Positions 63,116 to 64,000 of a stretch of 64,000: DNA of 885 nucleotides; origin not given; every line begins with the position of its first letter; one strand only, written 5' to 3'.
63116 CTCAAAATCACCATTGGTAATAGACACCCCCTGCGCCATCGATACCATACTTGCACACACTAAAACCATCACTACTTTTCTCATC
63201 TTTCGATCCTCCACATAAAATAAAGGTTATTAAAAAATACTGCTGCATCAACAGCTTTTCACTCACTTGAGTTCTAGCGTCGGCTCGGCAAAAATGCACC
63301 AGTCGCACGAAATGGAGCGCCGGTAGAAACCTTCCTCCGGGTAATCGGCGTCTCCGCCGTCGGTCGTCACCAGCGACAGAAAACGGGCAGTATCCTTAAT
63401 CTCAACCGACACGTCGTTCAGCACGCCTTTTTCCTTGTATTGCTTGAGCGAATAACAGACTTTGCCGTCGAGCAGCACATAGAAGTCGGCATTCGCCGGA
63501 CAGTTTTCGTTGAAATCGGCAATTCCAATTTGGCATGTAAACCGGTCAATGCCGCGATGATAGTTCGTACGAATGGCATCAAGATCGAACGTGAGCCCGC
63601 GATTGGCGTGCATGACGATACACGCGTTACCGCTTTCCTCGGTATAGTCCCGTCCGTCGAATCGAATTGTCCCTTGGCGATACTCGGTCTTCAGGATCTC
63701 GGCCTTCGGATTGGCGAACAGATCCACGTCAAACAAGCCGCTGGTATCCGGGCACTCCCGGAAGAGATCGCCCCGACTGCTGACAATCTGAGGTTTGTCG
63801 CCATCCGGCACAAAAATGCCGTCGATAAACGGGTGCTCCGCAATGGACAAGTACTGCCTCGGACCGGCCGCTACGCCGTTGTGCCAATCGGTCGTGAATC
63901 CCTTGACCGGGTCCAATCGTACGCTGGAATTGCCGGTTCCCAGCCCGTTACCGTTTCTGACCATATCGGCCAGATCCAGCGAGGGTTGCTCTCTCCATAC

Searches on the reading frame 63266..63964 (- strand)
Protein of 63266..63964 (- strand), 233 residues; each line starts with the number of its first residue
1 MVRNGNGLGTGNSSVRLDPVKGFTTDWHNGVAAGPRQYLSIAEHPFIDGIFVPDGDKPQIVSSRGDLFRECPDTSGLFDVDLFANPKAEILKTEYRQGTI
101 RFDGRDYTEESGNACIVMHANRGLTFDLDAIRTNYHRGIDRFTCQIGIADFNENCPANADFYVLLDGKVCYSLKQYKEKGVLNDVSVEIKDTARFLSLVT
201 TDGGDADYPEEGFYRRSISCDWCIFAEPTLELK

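Call 3: search_protein_families(library=pfam, proteins=[window:63266-63964:-], max_evalue=1)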
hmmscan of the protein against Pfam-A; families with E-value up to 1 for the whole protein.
window:63266-63964:- (233 aa): 1 family
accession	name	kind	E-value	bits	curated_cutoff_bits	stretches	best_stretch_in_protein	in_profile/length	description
PF08305.17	NPCBM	-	7e-09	36.2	23.9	1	116-208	42-125/137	NPCBM/NEW2 domain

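Call 4: search_protein_families(library=ncbifam, proteins=[window:63266-63964:-], max_evalue=1)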
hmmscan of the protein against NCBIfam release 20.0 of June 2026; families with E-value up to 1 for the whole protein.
window:63266-63964:- (233 aa): 0 families
